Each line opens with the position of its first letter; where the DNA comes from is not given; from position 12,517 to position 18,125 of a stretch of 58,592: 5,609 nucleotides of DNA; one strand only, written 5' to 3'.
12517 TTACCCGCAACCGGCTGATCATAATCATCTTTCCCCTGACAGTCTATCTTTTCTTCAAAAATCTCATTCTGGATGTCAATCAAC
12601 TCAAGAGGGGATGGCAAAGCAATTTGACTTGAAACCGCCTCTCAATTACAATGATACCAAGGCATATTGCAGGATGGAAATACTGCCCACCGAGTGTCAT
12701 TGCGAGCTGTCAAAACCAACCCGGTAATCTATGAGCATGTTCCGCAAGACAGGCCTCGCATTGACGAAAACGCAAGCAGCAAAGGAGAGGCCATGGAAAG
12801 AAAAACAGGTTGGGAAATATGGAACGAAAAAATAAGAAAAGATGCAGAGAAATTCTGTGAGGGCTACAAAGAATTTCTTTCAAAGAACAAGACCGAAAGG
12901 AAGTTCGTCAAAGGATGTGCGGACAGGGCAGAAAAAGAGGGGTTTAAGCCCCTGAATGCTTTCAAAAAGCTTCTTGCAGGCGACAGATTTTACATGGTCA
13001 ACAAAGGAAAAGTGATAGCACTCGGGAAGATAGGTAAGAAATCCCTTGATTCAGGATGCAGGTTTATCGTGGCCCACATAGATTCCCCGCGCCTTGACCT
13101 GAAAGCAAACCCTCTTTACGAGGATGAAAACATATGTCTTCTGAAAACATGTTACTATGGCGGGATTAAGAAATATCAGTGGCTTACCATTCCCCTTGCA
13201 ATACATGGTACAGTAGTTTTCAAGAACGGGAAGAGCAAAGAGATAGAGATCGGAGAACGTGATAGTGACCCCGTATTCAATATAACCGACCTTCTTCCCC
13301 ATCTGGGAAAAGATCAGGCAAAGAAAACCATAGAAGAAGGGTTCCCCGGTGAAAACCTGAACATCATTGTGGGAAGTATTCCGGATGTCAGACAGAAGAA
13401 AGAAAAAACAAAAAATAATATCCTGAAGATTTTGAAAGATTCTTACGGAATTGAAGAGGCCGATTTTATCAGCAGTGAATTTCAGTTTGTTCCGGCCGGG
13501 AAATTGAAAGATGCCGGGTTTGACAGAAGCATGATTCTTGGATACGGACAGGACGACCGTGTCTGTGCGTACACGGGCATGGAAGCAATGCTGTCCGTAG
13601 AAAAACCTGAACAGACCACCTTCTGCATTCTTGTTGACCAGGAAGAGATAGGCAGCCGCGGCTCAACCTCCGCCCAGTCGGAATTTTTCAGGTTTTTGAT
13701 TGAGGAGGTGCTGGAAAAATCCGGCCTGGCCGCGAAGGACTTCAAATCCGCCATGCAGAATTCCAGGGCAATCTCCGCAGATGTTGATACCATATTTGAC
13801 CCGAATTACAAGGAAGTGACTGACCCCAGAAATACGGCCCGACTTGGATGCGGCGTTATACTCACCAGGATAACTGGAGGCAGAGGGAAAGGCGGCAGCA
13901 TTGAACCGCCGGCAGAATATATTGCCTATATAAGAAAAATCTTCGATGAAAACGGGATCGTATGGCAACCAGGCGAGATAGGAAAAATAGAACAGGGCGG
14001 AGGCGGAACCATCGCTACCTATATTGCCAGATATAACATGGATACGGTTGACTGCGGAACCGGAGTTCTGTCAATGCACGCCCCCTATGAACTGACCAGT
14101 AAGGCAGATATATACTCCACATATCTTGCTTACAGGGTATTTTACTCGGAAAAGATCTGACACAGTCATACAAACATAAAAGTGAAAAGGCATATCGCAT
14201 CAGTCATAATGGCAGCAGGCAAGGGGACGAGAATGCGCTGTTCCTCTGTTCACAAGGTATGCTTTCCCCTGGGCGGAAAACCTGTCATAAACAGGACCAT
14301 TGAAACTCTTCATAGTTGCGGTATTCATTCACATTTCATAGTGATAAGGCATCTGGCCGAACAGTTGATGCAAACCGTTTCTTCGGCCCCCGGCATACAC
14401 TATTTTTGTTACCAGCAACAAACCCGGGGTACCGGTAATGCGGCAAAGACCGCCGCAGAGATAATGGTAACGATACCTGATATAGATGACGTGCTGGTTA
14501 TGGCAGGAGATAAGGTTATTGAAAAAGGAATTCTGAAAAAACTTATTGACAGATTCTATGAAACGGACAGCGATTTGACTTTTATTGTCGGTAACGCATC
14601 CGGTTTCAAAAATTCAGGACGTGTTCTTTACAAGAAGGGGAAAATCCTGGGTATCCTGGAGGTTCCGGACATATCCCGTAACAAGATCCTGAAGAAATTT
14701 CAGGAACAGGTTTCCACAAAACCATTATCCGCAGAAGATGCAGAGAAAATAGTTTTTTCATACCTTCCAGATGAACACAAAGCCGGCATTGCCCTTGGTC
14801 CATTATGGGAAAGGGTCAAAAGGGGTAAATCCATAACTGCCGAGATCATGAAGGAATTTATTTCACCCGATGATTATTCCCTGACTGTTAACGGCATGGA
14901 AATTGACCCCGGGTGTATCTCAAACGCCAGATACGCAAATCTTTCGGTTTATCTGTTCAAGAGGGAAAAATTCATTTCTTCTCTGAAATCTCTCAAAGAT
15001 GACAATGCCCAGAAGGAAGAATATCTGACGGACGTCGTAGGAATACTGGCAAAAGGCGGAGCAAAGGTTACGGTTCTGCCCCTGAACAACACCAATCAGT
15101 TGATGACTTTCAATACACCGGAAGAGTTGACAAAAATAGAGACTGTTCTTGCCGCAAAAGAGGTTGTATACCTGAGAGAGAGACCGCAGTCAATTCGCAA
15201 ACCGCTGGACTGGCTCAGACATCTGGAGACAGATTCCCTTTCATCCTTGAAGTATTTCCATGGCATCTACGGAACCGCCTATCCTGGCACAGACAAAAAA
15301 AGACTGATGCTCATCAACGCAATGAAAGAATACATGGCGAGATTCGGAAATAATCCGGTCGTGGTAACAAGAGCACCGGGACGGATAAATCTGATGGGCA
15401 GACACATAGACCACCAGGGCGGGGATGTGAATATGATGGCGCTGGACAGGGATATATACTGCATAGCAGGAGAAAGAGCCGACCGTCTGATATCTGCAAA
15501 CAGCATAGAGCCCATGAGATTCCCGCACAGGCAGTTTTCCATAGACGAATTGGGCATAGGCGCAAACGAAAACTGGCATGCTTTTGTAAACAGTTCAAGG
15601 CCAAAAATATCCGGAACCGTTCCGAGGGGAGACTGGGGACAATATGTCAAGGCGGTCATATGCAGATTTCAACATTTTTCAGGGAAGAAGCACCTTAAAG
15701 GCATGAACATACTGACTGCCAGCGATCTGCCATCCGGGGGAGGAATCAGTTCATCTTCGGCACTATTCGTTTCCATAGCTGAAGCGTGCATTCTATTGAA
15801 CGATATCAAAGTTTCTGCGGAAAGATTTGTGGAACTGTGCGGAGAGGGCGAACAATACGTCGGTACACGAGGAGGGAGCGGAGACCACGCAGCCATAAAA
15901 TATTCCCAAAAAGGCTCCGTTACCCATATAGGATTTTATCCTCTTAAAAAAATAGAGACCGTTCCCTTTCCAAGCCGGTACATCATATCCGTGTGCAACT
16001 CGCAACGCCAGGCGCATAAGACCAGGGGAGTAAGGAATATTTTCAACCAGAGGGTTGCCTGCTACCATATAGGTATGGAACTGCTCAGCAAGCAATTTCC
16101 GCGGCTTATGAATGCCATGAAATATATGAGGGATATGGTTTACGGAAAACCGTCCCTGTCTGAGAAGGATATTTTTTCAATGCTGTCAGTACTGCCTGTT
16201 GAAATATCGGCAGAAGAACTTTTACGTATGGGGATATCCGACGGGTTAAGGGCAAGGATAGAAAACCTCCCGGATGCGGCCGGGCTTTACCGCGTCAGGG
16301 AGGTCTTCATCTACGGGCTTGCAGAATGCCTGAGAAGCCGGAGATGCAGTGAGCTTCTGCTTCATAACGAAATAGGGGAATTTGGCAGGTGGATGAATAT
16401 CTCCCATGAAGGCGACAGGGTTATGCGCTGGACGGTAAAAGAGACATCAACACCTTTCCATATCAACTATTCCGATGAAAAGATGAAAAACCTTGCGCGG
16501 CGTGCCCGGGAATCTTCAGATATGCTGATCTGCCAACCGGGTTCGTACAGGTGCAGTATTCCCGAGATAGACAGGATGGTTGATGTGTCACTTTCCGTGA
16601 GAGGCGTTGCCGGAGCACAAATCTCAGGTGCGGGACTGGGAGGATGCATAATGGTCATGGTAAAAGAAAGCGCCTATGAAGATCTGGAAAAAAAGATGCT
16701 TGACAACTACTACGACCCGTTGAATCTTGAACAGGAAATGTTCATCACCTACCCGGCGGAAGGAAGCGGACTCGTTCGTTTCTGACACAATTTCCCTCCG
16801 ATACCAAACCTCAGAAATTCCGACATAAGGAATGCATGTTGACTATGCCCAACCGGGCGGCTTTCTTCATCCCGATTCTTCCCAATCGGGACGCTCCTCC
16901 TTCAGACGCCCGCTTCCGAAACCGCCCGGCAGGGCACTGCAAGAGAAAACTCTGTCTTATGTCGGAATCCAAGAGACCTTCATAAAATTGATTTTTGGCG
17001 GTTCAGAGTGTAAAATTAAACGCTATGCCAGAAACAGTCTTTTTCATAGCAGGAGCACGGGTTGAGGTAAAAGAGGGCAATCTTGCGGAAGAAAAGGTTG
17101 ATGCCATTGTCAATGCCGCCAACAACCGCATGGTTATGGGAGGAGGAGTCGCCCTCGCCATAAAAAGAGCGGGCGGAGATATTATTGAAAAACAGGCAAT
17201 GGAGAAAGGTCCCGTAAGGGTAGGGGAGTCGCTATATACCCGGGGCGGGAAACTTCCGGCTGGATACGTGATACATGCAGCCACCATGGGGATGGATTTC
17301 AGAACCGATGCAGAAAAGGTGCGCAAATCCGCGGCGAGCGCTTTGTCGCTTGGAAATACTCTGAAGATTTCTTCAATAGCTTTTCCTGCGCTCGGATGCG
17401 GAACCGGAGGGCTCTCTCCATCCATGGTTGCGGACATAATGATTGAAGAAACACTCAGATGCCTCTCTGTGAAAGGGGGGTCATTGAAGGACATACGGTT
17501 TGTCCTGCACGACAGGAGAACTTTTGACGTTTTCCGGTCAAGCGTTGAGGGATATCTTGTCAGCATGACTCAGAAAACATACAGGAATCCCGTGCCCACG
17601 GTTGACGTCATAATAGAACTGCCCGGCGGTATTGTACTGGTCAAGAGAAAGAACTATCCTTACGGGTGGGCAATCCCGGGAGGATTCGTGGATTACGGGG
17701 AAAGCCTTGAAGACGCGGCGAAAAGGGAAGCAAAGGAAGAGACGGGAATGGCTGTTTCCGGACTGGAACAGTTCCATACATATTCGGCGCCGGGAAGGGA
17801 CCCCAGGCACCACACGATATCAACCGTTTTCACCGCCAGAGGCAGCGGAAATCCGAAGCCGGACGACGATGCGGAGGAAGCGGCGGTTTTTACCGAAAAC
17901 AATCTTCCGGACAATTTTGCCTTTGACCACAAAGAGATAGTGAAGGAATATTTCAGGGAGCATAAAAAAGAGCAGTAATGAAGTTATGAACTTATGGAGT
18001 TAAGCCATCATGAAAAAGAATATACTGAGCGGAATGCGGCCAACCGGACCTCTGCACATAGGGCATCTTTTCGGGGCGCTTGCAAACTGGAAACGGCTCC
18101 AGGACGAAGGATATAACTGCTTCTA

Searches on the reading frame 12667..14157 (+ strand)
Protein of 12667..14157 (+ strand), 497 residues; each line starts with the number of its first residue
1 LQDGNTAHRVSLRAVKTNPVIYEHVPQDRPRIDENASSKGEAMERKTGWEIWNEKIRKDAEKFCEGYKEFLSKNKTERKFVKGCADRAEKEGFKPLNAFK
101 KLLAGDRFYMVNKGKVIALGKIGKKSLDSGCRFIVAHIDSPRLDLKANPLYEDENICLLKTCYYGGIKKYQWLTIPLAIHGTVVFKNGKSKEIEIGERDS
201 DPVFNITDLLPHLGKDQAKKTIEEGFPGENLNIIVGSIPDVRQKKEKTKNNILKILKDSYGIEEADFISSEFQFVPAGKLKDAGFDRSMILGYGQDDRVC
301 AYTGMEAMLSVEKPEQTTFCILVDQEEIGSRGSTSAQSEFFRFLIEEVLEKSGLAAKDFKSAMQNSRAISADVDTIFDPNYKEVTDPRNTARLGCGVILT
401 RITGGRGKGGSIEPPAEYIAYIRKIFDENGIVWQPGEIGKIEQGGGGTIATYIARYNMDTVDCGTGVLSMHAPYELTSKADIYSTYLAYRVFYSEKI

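Call 69: search_protein_families(library=pfam, proteins=[window:12667-14157:+], max_evalue=0.00001)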
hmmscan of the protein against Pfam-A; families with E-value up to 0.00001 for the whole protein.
window:12667-14157:+ (497 aa): 1 family
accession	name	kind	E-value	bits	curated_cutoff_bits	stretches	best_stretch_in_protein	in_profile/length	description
PF02127.20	Peptidase_M18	-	5.8e-84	282.8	24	1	70-493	1-432/432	Aminopeptidase I zinc metalloprotease (M18)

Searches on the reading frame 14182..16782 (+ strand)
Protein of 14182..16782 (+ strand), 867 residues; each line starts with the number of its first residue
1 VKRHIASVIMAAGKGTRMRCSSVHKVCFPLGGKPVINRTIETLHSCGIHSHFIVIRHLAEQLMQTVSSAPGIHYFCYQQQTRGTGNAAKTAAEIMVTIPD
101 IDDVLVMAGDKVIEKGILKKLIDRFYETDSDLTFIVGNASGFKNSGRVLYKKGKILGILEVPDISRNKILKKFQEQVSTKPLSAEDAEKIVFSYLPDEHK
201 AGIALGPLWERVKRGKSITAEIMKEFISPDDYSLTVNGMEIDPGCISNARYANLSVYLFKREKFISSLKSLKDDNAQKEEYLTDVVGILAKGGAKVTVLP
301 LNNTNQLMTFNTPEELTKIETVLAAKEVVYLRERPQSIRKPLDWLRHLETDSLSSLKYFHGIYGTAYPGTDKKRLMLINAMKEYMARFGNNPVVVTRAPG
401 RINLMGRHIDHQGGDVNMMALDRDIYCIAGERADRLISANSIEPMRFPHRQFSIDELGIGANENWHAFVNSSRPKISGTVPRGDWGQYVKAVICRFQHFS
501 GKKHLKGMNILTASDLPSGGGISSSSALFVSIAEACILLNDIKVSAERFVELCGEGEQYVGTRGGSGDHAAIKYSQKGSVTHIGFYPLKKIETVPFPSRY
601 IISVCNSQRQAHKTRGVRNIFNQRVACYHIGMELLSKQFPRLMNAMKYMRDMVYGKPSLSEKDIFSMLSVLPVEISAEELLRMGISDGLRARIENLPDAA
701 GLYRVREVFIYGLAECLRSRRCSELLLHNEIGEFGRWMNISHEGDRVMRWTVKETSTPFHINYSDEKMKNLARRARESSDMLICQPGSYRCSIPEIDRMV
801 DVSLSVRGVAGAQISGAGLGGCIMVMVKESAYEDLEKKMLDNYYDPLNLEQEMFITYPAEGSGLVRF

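Call 69: search_protein_families(library=pfam, proteins=[window:14182-16782:+], max_evalue=0.00001)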
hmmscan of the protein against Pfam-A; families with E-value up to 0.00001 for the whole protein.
window:14182-16782:+ (867 aa): 5 families
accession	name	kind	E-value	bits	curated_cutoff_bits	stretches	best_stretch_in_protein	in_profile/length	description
PF10509.15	GalKase_gal_bdg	-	2.7e-16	59.3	23.1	1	383-429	2-47/49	Galactokinase galactose-binding signature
PF12804.13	NTP_transf_3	-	4.2e-14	53.5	27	1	8-136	2-122/160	MobA-like NTP transferase domain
PF00483.29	NTP_transferase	-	4.2e-12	46.6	21.2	1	7-265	2-186/245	Nucleotidyl transferase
PF00288.32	GHMP_kinases_N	-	8e-12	45.7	22.3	1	488-575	2-86/87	GHMP kinases N terminal domain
PF08544.19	GHMP_kinases_C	-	1.2e-09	38.9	21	1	768-841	10-81/85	GHMP kinases C terminal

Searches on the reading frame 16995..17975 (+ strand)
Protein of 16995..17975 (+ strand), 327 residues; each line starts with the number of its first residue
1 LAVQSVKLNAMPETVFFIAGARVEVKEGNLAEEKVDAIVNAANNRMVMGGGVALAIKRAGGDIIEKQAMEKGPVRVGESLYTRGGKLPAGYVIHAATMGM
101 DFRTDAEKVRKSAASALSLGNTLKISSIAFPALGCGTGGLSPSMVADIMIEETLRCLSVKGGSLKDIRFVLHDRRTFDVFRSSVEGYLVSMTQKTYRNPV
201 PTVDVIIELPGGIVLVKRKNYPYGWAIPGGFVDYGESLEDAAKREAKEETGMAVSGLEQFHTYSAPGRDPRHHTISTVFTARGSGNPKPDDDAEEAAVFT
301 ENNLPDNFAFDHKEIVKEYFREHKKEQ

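Call 111: search_protein_families(library=pfam, proteins=[window:16995-17975:+], max_evalue=0.001)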
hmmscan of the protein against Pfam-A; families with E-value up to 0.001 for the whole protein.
window:16995-17975:+ (327 aa): 2 families
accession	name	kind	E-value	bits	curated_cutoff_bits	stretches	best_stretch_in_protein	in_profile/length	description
PF01661.27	Macro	-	2.3e-28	98.9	22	1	39-149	1-118/118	Macro domain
PF00293.34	NUDIX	-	1.1e-23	84.2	21.1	1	200-318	3-133/134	NUDIX domain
